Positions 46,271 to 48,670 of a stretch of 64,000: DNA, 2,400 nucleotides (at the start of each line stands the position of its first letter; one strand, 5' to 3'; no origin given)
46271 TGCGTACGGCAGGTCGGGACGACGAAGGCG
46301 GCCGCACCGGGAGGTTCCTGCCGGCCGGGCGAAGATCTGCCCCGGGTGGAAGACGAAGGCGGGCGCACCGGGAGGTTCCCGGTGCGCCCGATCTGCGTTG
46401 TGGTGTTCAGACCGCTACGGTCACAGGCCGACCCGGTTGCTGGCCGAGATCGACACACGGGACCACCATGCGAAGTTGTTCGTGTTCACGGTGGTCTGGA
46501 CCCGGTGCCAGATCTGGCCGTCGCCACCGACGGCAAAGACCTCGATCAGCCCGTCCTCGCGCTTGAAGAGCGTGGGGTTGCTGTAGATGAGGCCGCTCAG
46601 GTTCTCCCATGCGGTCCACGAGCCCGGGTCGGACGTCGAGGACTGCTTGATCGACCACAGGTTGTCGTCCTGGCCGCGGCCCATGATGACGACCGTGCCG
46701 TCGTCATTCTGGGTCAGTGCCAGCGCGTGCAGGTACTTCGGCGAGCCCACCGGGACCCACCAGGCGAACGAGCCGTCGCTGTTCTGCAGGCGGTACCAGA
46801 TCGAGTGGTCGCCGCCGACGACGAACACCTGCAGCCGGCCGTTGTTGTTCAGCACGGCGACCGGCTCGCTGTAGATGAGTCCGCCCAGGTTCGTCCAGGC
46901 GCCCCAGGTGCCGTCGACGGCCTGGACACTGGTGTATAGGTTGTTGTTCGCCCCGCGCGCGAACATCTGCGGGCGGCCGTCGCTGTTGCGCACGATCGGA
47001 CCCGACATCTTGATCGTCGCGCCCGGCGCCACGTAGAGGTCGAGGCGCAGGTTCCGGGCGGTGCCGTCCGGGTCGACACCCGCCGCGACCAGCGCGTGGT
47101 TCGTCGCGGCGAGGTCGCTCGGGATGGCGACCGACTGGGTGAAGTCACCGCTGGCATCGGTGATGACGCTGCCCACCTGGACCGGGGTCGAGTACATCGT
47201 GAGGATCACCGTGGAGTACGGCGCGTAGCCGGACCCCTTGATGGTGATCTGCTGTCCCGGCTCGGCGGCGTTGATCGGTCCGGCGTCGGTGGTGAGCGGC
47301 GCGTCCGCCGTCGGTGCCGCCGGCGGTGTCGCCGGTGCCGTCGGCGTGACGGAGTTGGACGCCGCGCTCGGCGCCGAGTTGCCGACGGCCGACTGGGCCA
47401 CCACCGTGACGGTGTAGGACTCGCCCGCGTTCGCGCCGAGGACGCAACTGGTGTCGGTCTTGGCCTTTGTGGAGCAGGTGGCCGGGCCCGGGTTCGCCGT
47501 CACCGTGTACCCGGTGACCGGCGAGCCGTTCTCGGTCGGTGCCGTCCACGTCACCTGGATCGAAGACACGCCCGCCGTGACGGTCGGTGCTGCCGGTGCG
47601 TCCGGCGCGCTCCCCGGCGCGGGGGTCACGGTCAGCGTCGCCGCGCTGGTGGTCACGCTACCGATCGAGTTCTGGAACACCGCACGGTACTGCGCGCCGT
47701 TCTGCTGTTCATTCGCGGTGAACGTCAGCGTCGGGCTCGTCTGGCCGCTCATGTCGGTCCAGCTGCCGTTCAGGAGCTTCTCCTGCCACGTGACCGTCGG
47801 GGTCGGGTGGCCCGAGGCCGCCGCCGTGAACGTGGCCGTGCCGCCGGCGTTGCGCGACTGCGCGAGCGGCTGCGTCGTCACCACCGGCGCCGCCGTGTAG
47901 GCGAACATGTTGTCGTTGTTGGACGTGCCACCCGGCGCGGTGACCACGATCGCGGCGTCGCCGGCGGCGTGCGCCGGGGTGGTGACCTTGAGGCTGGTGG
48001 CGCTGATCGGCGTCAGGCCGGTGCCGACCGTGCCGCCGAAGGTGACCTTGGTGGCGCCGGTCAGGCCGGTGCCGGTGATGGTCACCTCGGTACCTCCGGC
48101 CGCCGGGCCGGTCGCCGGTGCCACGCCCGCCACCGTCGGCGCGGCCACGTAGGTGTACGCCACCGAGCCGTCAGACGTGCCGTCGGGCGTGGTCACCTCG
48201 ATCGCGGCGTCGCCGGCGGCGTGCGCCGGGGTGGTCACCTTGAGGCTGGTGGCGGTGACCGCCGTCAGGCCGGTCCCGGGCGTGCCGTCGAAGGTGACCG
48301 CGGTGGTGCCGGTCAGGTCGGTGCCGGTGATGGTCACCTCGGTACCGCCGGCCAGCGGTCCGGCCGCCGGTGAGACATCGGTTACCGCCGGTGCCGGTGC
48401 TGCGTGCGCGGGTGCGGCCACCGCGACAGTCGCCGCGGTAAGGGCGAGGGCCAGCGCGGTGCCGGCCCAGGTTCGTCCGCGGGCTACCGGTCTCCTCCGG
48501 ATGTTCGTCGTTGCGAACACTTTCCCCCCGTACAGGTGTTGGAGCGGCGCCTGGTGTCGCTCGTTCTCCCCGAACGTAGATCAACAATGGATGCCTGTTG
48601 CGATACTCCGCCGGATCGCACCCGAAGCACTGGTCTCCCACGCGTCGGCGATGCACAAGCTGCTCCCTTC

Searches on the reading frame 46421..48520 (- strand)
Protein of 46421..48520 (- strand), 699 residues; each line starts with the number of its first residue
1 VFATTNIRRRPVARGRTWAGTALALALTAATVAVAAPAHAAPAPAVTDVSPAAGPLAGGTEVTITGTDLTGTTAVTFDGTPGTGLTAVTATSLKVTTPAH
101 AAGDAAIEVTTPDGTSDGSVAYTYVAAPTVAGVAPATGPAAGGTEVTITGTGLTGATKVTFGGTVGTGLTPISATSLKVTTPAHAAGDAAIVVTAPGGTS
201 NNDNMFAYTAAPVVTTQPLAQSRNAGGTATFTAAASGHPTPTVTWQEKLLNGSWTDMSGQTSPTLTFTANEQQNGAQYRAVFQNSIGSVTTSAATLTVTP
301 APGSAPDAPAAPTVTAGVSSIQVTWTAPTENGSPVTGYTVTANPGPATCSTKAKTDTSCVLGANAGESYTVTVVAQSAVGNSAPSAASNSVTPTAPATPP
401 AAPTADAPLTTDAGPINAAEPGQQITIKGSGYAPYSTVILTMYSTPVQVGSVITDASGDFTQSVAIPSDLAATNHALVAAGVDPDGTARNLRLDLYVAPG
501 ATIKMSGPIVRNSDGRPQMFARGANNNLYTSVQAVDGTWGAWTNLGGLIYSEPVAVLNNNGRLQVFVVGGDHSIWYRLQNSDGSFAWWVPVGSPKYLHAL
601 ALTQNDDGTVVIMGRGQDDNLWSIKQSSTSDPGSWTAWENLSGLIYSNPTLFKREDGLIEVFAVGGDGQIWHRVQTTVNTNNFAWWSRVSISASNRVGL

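Call 69: search_protein_families(library=pfam, proteins=[window:46421-48520:-], max_evalue=0.01)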
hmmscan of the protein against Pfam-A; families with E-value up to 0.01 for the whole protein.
window:46421-48520:- (699 aa): 6 families
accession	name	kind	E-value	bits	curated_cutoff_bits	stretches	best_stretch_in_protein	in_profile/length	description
PF01833.30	TIG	-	1.5e-27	95.9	20.9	2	44-124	1-84/84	IPT/TIG domain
PF00041.27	fn3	-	2.1e-10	41.1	25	1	308-389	2-82/84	Fibronectin type III domain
PF07679.22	I-set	-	9.6e-08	32.4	23.7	1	212-298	1-90/90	Immunoglobulin I-set domain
PF13927.12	Ig_3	-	1.2e-05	26.1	30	1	212-281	2-75/78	Immunoglobulin domain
PF13517.12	FG-GAP_3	-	3.8e-05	24.6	26.9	1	557-596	2-40/61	FG-GAP-like repeat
PF25523.1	Ig_RIMBP2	-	0.00013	22.3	27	1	305-387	2-95/105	RIMBP2-like, immunoglobulin-like domain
